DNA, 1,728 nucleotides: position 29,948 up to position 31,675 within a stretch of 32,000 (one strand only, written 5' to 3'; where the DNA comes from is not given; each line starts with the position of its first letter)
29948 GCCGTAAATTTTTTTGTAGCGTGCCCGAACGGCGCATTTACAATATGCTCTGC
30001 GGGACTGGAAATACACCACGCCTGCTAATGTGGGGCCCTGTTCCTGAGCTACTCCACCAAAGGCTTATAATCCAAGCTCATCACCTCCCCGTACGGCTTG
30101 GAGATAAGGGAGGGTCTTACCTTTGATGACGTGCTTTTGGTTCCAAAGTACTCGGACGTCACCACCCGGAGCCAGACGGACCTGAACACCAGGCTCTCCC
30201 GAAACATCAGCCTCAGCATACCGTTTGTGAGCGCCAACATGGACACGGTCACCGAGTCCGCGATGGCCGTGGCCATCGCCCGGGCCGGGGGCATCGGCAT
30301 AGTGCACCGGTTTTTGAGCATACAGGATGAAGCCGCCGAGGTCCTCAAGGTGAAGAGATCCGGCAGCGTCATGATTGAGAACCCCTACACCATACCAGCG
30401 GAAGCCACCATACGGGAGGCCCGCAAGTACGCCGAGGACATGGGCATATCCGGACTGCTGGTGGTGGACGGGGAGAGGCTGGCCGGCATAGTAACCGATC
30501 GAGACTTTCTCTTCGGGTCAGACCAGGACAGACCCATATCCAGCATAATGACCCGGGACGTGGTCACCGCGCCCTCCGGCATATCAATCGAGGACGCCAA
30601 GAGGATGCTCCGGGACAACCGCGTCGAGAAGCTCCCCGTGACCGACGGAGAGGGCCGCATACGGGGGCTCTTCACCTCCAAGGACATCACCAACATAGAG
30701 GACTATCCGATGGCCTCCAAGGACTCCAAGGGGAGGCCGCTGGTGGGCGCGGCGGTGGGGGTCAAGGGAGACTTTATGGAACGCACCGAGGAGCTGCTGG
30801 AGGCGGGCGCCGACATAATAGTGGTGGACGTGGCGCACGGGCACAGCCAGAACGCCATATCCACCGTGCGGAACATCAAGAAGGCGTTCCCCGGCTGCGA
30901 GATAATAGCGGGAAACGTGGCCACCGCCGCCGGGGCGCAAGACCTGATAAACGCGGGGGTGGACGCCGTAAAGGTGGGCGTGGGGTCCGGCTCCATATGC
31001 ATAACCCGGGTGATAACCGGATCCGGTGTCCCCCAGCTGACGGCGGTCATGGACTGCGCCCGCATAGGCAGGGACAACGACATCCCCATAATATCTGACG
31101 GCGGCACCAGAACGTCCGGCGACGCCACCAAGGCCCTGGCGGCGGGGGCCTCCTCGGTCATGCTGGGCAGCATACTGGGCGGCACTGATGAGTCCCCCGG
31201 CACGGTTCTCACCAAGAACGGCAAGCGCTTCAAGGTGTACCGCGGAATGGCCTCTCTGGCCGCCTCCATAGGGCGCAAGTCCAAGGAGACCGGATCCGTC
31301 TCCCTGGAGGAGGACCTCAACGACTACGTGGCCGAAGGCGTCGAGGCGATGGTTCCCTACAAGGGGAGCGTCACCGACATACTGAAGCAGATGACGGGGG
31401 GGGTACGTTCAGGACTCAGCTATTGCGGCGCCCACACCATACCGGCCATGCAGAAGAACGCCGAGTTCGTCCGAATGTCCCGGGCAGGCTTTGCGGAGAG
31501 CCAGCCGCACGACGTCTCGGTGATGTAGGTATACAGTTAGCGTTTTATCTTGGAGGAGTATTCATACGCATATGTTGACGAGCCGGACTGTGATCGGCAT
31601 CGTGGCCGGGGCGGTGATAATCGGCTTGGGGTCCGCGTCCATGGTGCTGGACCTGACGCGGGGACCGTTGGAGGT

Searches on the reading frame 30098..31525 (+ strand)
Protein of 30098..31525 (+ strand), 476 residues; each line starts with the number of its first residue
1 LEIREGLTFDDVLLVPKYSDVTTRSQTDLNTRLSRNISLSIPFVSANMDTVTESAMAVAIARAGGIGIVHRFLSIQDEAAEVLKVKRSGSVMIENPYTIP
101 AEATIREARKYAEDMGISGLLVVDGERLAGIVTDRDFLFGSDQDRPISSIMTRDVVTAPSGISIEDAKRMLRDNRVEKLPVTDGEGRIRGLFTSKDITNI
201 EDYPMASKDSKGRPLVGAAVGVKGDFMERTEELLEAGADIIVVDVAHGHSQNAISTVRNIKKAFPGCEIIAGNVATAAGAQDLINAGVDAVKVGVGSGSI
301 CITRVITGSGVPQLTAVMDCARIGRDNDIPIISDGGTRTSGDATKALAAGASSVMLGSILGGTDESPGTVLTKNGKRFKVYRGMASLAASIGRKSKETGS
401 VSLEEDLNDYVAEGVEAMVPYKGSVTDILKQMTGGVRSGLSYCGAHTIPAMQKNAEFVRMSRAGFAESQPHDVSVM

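Call 77: search_protein_families(library=pfam, proteins=[window:30098-31525:+], max_evalue=0.001)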
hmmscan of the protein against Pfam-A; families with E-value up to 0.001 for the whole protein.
window:30098-31525:+ (476 aa): 6 families
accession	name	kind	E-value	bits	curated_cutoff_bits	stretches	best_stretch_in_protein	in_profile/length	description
PF00478.31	IMPDH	-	3.3e-144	480.6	25.6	1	6-471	1-345/345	IMP dehydrogenase / GMP reductase domain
PF00571.33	CBS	-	2.1e-25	89.2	24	2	147-199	1-53/57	CBS domain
PF03060.21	NMO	-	4.7e-09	36.5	28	1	223-374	101-239/331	Nitronate monooxygenase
PF00977.27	His_biosynth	-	3.4e-05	23.8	23.6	0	321-360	66-105/228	Histidine biosynthesis protein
PF01070.24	FMN_dh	-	0.00016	21.3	24.9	1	256-357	209-302/350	FMN-dependent dehydrogenase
PF01180.27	DHO_dh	-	0.00034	20.4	27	1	326-360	238-272/291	Dihydroorotate dehydrogenase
